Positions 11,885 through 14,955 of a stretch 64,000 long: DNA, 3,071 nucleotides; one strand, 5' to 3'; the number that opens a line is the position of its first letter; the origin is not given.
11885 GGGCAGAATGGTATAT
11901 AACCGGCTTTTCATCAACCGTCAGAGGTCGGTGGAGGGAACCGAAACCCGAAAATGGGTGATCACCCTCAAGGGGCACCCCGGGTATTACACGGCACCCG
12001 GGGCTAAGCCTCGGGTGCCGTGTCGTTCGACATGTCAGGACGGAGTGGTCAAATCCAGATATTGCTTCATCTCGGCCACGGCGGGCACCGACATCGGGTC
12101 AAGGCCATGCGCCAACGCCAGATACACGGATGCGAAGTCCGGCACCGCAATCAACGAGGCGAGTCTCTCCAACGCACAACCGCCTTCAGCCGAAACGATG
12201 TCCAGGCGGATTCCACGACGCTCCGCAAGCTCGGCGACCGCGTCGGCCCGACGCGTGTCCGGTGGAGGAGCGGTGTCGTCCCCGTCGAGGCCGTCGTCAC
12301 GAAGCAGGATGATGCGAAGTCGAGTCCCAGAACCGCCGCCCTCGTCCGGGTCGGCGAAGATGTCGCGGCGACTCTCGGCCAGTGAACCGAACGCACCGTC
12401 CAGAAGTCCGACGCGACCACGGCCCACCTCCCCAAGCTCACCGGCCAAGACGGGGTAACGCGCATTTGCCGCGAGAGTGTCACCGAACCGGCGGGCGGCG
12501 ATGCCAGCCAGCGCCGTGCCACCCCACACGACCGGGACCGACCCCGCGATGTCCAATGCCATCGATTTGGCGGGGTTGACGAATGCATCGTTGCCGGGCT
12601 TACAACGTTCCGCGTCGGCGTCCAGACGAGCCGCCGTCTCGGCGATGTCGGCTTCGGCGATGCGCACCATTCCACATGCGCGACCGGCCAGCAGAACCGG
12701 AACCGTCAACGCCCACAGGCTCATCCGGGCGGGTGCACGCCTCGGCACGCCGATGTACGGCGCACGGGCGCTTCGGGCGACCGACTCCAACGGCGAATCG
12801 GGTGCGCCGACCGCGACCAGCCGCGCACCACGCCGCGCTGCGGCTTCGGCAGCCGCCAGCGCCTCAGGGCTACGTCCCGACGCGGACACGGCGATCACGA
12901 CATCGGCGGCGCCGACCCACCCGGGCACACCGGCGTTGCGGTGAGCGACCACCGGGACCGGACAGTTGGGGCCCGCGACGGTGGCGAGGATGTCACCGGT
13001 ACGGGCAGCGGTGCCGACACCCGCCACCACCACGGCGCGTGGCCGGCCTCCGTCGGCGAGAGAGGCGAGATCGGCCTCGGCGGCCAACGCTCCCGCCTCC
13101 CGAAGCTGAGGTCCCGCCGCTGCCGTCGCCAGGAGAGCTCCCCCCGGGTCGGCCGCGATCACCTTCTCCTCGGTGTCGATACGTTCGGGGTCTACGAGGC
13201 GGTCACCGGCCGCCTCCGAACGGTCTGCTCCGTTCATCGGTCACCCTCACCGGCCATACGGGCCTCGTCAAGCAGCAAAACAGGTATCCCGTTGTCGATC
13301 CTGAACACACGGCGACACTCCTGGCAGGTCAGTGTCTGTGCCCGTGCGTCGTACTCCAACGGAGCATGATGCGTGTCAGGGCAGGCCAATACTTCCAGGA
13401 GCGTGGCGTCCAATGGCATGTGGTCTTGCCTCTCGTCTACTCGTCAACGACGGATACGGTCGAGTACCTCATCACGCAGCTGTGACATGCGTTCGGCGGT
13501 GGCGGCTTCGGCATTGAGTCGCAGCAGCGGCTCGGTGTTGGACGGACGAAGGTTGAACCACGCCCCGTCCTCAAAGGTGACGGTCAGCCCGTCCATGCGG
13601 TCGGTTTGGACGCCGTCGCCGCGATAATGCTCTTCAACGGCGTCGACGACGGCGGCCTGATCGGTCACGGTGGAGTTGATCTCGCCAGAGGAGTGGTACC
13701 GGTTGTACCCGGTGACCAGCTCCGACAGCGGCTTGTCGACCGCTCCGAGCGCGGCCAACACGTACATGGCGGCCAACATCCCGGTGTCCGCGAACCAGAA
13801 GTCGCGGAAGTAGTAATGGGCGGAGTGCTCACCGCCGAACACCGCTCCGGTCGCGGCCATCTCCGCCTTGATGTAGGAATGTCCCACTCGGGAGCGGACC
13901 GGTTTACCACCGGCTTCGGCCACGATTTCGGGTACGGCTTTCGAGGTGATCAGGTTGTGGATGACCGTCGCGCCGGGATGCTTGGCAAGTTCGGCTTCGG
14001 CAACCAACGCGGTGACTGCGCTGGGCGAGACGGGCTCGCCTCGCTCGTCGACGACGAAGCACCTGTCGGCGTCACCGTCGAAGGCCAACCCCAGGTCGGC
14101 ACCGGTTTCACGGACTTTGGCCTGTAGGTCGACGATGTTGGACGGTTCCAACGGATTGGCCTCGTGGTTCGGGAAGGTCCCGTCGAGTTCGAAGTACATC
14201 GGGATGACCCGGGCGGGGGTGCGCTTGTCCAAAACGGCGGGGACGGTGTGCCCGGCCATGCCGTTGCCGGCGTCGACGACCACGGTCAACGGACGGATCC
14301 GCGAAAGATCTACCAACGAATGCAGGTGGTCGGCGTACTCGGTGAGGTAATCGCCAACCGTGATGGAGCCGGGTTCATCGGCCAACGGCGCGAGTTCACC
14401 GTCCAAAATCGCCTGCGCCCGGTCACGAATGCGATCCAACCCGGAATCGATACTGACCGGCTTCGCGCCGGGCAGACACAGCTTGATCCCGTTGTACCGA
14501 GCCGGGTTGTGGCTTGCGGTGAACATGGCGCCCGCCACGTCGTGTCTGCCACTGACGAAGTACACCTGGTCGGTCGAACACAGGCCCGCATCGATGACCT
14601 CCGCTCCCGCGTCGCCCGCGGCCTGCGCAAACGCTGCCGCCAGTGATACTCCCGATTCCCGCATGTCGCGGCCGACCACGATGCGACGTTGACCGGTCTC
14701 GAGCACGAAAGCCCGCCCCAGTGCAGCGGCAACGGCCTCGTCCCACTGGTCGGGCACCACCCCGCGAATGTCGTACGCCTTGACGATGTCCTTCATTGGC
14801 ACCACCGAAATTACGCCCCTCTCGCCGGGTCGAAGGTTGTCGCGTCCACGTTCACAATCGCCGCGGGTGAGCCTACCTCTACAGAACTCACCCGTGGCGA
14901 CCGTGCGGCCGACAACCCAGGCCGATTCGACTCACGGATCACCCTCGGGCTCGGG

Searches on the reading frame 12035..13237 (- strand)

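Call 7: search_protein_families(library=pfam, proteins=[window:12035-13237:-])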
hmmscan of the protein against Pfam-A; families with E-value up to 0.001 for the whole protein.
window:12035-13237:- (400 aa): 3 families
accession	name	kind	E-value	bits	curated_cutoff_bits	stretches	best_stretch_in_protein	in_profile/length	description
PF10432.14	bact-PGI_C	-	9.2e-35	120.3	24.5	1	220-393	2-150/151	Bacterial phospho-glucose isomerase C-terminal SIS domain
PF13580.11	SIS_2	-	0.00011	22.7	27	1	110-143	103-136/138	SIS domain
PF01380.27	SIS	-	0.00021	21.6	25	1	108-152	51-96/131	SIS domain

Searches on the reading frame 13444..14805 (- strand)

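Call 7: search_protein_families(library=pfam, proteins=[window:13444-14805:-])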
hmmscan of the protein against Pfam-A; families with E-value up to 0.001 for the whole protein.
window:13444-14805:- (453 aa): 4 families
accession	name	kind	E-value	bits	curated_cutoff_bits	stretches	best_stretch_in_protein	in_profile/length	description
PF02878.22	PGM_PMM_I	-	1.7e-27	96.2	22.5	1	7-131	3-132/138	Phosphoglucomutase/phosphomannomutase, alpha/beta/alpha domain I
PF02880.22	PGM_PMM_III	-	2.8e-27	95.6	20.7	1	263-370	4-115/115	Phosphoglucomutase/phosphomannomutase, alpha/beta/alpha domain III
PF02879.22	PGM_PMM_II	-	3.4e-26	92.2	29.3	1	156-256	2-103/103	Phosphoglucomutase/phosphomannomutase, alpha/beta/alpha domain II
PF00408.26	PGM_PMM_IV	-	3.4e-15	56.3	23.1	1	375-449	1-67/68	Phosphoglucomutase/phosphomannomutase, C-terminal domain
